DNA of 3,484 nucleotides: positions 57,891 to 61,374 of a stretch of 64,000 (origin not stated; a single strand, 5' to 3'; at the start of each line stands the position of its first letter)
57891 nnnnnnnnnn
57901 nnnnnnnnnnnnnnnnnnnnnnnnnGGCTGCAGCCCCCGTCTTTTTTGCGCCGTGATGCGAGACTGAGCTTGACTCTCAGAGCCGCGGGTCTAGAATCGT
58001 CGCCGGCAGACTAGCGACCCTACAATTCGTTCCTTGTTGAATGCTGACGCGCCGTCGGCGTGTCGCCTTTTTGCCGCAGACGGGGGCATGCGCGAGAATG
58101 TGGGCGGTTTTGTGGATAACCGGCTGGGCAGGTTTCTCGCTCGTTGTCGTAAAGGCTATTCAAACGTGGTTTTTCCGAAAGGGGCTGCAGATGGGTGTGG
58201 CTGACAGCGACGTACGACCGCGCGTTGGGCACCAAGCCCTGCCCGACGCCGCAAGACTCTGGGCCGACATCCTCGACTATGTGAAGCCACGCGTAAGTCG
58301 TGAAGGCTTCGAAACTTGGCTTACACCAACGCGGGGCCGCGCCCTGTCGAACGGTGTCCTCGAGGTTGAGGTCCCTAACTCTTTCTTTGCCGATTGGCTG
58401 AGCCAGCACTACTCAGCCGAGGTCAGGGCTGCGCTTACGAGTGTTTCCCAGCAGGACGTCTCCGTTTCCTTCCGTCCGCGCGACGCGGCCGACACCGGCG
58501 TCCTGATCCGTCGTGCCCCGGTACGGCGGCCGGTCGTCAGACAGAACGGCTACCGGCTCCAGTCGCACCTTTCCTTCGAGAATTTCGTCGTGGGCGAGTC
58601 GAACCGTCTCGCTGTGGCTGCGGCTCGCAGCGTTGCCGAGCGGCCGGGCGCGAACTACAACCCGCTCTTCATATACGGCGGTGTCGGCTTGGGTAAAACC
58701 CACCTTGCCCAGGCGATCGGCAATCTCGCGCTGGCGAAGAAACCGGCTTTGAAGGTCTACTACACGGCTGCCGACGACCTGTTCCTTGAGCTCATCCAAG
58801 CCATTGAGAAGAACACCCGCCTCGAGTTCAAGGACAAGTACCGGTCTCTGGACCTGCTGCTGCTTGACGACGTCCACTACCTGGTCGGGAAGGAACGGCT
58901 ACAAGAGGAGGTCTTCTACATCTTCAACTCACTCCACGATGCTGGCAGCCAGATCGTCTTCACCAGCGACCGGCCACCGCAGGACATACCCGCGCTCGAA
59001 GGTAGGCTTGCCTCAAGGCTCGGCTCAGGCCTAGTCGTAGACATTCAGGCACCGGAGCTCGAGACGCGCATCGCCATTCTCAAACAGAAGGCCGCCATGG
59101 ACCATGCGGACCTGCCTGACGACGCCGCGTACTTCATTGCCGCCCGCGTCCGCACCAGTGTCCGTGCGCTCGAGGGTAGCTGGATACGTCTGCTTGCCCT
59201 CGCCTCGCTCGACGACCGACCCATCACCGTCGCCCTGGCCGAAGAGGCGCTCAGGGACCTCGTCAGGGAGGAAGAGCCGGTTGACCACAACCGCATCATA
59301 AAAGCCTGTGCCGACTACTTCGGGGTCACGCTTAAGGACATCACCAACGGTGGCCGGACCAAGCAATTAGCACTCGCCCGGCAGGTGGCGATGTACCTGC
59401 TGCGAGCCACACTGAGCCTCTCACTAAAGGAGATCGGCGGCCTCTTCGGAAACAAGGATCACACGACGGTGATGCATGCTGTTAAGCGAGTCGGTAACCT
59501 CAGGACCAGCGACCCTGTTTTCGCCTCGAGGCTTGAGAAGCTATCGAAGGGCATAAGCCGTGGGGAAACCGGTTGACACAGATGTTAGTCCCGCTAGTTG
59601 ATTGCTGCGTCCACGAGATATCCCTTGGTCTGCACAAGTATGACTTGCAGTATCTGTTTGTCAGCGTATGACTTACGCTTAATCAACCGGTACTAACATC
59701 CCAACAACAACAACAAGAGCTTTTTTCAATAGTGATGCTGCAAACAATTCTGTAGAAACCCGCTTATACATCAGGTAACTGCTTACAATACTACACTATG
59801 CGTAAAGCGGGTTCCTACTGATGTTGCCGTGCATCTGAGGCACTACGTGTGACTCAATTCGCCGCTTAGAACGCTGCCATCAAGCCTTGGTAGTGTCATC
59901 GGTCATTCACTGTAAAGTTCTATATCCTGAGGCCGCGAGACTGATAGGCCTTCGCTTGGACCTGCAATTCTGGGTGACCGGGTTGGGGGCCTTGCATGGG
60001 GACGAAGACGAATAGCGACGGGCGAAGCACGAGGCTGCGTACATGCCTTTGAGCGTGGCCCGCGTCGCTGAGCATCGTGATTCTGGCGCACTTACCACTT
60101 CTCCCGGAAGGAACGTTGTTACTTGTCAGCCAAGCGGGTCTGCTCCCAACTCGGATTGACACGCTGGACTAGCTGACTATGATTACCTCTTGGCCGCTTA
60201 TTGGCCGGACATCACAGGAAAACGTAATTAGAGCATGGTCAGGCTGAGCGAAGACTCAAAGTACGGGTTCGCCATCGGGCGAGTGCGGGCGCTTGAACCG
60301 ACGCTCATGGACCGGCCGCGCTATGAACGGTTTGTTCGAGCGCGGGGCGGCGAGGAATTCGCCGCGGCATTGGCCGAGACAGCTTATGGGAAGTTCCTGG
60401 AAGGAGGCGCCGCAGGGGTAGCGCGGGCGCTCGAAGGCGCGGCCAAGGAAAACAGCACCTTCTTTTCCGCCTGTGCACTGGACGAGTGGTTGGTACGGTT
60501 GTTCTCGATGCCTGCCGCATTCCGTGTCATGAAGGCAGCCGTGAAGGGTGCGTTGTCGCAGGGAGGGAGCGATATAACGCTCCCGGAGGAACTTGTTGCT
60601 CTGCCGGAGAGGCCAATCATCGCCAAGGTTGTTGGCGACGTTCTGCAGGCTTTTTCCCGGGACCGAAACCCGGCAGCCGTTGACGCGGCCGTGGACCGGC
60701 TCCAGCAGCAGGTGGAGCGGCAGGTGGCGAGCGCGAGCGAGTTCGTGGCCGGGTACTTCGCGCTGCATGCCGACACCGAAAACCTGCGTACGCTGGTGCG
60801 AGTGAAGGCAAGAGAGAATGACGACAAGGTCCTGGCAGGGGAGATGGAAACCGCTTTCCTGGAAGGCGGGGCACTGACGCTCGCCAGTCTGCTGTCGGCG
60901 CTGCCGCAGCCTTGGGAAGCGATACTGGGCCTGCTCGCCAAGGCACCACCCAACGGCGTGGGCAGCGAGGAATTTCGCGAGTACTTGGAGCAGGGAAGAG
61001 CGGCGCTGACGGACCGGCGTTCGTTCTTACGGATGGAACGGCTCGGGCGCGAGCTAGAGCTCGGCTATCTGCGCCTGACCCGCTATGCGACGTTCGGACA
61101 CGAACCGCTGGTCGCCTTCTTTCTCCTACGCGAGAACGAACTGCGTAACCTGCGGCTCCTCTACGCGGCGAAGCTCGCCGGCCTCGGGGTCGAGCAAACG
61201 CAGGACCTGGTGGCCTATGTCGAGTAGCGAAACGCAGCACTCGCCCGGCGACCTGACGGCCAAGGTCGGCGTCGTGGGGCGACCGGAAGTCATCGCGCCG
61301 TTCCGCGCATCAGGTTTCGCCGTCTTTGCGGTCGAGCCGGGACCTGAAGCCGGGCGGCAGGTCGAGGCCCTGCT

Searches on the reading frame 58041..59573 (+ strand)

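Call 34: search_protein_families(library=pfam, proteins=[window:58041-59573:+], max_evalue=0.001)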
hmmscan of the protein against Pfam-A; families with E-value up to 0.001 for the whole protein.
window:58041-59573:+ (511 aa): 6 families
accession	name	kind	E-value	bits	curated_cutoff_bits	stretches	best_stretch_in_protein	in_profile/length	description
PF00308.24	Bac_DnaA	-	3.6e-60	203.2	23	1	173-334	1-162/162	Bacterial DnaA ATPAse domain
PF08299.17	Bac_DnaA_C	-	1.5e-25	89.5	31.5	1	418-484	3-69/69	Bacterial dnaA protein helix-turn-helix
PF11638.13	DnaA_N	-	2.5e-14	53.1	24.6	1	72-133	2-64/65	DnaA N-terminal domain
PF01695.23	IstB_IS21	-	4.9e-11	43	24.1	1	209-312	95-195/238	IstB-like ATP binding protein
PF00004.35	AAA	-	1.4e-05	26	21.2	1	210-327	2-127/131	ATPase family associated with various cellular activities (AAA)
PF01637.24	ATPase_2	-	0.00087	19.6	33.2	0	205-263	19-76/225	ATPase domain predominantly from Archaea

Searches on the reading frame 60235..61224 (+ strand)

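Call 34: search_protein_families(library=pfam, proteins=[window:60235-61224:+], max_evalue=0.001)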
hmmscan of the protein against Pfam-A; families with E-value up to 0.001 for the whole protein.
window:60235-61224:+ (330 aa): 1 family
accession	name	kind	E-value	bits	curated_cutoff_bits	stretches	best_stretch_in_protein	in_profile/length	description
PF01992.21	vATP-synt_AC39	-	2.8e-25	89.8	29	1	14-322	2-336/339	ATP synthase (C/AC39) subunit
